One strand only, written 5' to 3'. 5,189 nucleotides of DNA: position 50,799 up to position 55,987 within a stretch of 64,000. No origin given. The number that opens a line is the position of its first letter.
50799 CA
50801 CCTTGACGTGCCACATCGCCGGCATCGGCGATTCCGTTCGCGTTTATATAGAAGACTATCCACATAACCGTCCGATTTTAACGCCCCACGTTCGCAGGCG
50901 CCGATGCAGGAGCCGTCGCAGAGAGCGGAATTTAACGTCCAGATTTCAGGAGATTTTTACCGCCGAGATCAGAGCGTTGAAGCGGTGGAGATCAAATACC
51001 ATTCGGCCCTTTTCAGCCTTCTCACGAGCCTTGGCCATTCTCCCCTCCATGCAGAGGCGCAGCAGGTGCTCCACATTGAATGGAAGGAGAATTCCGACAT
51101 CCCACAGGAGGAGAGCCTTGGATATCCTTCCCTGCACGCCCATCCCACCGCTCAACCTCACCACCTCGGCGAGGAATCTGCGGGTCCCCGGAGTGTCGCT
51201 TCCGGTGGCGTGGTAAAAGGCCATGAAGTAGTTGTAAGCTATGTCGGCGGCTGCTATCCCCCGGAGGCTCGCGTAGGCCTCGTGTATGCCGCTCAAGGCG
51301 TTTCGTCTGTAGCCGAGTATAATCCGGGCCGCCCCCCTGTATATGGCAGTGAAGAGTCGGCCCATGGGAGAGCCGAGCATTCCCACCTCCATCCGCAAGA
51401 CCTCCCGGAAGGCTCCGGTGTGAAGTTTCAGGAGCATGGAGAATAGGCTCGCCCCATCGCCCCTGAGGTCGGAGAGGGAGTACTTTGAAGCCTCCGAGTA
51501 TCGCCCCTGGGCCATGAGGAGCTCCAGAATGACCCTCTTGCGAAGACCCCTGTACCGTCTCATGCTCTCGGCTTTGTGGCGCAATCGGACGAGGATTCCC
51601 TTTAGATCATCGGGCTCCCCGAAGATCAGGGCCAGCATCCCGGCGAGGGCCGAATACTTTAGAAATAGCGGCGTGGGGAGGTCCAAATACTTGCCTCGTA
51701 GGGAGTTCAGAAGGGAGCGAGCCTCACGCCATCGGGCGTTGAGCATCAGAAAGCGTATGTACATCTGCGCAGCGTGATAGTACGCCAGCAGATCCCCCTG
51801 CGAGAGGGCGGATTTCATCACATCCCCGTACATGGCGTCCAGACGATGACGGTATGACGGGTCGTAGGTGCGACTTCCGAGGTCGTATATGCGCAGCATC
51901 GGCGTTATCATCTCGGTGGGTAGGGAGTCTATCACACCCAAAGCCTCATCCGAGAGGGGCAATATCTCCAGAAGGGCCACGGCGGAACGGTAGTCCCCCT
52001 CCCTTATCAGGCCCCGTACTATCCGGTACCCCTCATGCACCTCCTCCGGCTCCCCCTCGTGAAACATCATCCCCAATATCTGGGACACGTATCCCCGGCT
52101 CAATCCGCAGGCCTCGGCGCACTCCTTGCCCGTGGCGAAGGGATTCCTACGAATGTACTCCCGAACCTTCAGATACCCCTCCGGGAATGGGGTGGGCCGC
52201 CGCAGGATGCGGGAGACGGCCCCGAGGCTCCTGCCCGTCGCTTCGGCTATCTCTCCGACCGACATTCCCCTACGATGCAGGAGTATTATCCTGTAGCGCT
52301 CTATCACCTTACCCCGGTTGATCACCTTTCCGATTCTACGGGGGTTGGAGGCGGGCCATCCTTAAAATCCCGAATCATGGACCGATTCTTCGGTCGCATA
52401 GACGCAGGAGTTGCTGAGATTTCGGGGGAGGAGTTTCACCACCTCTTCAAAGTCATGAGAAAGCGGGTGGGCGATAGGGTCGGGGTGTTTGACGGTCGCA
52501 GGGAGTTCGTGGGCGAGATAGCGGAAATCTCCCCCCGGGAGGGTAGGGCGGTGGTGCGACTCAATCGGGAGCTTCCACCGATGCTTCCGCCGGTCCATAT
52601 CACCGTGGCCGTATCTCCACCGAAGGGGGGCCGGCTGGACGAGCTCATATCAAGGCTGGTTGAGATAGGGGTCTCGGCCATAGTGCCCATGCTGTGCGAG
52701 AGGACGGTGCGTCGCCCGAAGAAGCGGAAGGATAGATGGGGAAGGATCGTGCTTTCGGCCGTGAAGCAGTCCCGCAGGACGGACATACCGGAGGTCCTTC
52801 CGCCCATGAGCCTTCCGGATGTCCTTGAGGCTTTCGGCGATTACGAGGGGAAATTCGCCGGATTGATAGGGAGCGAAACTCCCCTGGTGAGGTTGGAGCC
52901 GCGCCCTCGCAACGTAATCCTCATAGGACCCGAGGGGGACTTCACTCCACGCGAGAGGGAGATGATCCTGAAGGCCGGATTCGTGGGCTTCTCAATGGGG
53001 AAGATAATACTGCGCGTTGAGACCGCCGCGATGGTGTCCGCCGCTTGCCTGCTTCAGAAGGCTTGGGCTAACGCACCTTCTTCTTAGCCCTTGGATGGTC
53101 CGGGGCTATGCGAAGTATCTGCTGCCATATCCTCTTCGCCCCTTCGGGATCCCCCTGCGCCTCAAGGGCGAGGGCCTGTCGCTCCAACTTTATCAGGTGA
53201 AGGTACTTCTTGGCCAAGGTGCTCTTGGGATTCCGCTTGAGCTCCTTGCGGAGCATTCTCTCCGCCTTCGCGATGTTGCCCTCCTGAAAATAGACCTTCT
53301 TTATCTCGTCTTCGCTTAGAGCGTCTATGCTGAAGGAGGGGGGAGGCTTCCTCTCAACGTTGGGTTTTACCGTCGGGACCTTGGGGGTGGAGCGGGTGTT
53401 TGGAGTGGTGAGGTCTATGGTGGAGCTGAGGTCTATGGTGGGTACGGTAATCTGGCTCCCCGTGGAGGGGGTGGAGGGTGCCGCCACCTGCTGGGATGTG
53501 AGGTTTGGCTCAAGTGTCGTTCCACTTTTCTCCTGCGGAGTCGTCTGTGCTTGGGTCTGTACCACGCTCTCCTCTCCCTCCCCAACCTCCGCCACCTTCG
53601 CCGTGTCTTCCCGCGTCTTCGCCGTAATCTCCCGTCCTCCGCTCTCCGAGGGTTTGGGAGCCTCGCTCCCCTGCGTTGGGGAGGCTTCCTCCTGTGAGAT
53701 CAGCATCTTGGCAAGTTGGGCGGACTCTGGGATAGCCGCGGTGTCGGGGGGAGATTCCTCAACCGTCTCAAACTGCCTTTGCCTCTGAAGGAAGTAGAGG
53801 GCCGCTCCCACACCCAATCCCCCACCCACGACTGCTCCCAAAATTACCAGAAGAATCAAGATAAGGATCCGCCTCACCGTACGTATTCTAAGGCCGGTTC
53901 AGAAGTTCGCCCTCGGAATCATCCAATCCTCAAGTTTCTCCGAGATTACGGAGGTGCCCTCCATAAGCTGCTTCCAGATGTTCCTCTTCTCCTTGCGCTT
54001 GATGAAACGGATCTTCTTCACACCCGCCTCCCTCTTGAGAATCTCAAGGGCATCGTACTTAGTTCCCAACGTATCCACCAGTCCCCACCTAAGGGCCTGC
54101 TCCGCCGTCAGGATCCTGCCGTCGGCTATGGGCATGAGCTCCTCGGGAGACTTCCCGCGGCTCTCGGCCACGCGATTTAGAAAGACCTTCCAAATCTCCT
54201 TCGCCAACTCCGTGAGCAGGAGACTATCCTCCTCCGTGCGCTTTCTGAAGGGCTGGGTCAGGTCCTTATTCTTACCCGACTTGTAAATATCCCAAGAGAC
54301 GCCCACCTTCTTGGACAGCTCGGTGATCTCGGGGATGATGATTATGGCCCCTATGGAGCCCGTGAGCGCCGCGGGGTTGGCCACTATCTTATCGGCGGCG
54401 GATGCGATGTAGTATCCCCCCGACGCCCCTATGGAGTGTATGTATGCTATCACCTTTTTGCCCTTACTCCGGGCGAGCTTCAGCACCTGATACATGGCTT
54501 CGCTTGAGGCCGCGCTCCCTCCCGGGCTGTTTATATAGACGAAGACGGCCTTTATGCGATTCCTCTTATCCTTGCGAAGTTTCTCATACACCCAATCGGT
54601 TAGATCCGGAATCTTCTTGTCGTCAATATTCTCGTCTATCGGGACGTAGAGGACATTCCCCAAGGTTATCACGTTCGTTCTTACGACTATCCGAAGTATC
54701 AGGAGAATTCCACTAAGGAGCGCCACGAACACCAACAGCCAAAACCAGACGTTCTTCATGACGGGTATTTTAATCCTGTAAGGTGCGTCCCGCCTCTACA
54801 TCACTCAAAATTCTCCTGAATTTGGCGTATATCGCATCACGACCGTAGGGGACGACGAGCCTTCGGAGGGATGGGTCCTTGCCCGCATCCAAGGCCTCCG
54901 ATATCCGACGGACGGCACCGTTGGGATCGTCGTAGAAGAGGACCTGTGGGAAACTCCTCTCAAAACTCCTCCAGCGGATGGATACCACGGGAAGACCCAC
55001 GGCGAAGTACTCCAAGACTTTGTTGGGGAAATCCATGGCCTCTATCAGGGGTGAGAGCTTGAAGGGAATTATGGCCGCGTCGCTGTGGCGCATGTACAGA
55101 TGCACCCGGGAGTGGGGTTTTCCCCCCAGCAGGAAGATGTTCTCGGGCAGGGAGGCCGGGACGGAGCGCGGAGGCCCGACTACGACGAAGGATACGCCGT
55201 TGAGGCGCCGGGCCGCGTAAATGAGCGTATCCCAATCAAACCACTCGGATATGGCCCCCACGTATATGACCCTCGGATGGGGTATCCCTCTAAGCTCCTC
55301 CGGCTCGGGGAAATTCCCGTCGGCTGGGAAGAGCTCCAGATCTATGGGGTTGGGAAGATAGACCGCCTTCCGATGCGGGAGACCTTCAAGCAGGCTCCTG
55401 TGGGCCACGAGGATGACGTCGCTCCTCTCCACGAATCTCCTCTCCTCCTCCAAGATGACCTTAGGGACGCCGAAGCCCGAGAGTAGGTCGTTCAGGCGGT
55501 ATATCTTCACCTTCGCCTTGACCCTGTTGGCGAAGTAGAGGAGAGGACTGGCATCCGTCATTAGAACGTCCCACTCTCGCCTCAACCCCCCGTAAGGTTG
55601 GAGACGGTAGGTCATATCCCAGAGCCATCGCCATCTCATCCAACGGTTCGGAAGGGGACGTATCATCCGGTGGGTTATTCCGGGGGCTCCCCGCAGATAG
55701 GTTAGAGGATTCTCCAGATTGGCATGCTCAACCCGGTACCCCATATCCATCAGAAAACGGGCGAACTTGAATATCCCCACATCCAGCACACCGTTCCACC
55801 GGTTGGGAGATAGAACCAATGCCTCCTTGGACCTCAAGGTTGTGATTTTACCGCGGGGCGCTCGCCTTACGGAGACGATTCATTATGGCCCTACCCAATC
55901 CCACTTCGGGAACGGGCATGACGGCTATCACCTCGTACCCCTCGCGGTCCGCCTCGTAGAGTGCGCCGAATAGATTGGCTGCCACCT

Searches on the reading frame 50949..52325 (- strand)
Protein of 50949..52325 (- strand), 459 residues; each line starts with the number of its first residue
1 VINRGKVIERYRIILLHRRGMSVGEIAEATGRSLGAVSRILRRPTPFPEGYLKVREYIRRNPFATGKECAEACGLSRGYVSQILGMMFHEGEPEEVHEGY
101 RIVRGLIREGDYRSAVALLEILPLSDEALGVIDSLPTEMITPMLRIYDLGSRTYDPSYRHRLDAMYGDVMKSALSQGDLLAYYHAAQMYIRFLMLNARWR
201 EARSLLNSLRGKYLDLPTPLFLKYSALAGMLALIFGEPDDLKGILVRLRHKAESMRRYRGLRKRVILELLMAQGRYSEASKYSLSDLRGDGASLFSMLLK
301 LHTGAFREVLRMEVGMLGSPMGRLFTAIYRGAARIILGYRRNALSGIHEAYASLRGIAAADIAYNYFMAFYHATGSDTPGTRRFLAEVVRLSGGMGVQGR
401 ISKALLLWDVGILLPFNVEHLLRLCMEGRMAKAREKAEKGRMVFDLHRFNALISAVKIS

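Call 75: search_protein_families(library=pfam, proteins=[window:50949-52325:-], max_evalue=0.001)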
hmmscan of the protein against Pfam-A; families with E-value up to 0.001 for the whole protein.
window:50949-52325:- (459 aa): 11 families
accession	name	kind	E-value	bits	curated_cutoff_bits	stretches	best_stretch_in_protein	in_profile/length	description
PF13384.12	HTH_23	-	8.7e-08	32.2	24.6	1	6-43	3-40/50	Homeodomain-like domain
PF13412.12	HTH_24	-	2.2e-07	30.7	21.9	0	19-43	16-40/48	Winged helix-turn-helix DNA-binding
PF04545.22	Sigma70_r4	-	1e-05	25.4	24.1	0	12-43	17-43/50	Sigma-70, region 4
PF13518.12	HTH_28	-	9.3e-05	22.9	25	0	9-43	1-35/52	Helix-turn-helix domain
PF08281.18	Sigma70_r4_2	-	0.0001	22.3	25.7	1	9-43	13-49/54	Sigma-70, region 4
PF09339.16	HTH_IclR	-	0.00011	22.4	22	0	17-42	15-40/52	IclR helix-turn-helix domain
PF12802.13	MarR_2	-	0.00015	22.3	27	0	16-43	14-43/61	MarR family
PF13936.12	HTH_38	-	0.00016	21.8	27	1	9-43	9-43/44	Helix-turn-helix domain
PF13560.12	HTH_31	-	0.00054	20.7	27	0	17-46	11-40/64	Helix-turn-helix domain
PF14559.12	TPR_19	-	0.00059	20.6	25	0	182-211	24-53/68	Tetratricopeptide repeat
PF19575.5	HTH_58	-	0.00078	19.7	23.8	0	18-42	24-48/62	Helix-turn-helix domain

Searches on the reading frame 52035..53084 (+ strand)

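Call 75: search_protein_families(library=pfam, proteins=[window:52035-53084:+], max_evalue=0.001)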
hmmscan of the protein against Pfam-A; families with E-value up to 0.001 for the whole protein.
window:52035-53084:+ (350 aa): 2 families
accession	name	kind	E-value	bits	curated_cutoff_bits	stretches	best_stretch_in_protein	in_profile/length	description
PF04452.19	Methyltrans_RNA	-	4.7e-39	134.1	23.9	1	186-338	4-163/165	RNA methyltransferase domain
PF20260.4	PUA_4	-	7.3e-12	45.6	23.9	1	129-171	1-44/48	RNA methyltransferase PUA domain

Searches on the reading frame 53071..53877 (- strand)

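Call 75: search_protein_families(library=pfam, proteins=[window:53071-53877:-], max_evalue=0.001)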
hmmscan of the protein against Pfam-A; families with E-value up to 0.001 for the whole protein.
window:53071-53877:- (269 aa): 5 families
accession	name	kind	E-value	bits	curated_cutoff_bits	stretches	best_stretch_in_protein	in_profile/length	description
PF13428.12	TPR_14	-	6.8e-09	36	23.5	0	235-264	8-37/44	Tetratricopeptide repeat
PF07719.23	TPR_2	-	9.8e-07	28.9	27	0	232-261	5-34/34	Tetratricopeptide repeat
PF13174.12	TPR_6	-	2.8e-05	24.9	26.3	0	233-260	5-32/33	Tetratricopeptide repeat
PF14559.12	TPR_19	-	8e-05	23.3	25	1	197-265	2-62/68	Tetratricopeptide repeat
PF13432.12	TPR_16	-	0.00059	20.7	32.7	0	234-264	3-33/65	Tetratricopeptide repeat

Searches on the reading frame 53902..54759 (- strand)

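Call 75: search_protein_families(library=pfam, proteins=[window:53902-54759:-], max_evalue=0.001)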
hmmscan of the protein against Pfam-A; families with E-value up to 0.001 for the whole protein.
window:53902-54759:- (286 aa): 3 families
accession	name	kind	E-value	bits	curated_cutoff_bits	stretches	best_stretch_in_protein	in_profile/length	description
PF01343.23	Peptidase_S49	-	5.1e-42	143.9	24.9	1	97-248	3-154/154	Peptidase family S49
PF25145.1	NfeD1b_N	-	1.1e-09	38.6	40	1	36-137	2-96/189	NfeD1b, N-terminal domain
PF00574.28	CLP_protease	-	1.4e-08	35.3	20.2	1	63-124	40-98/182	Clp protease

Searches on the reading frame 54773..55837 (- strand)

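Call 75: search_protein_families(library=pfam, proteins=[window:54773-55837:-], max_evalue=0.001)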
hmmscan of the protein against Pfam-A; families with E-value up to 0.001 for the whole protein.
window:54773-55837:- (355 aa): 3 families
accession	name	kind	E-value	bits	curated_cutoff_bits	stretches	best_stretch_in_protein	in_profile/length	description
PF13692.12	Glyco_trans_1_4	-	3.8e-09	37.4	27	1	188-292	2-111/142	Glycosyl transferases group 1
PF13524.12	Glyco_trans_1_2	-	2.3e-07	31.3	25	1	205-326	5-119/144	Glycosyl transferase-like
PF00534.26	Glycos_transf_1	-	8.1e-07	29.2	26.4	1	188-288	16-123/172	Glycosyl transferases group 1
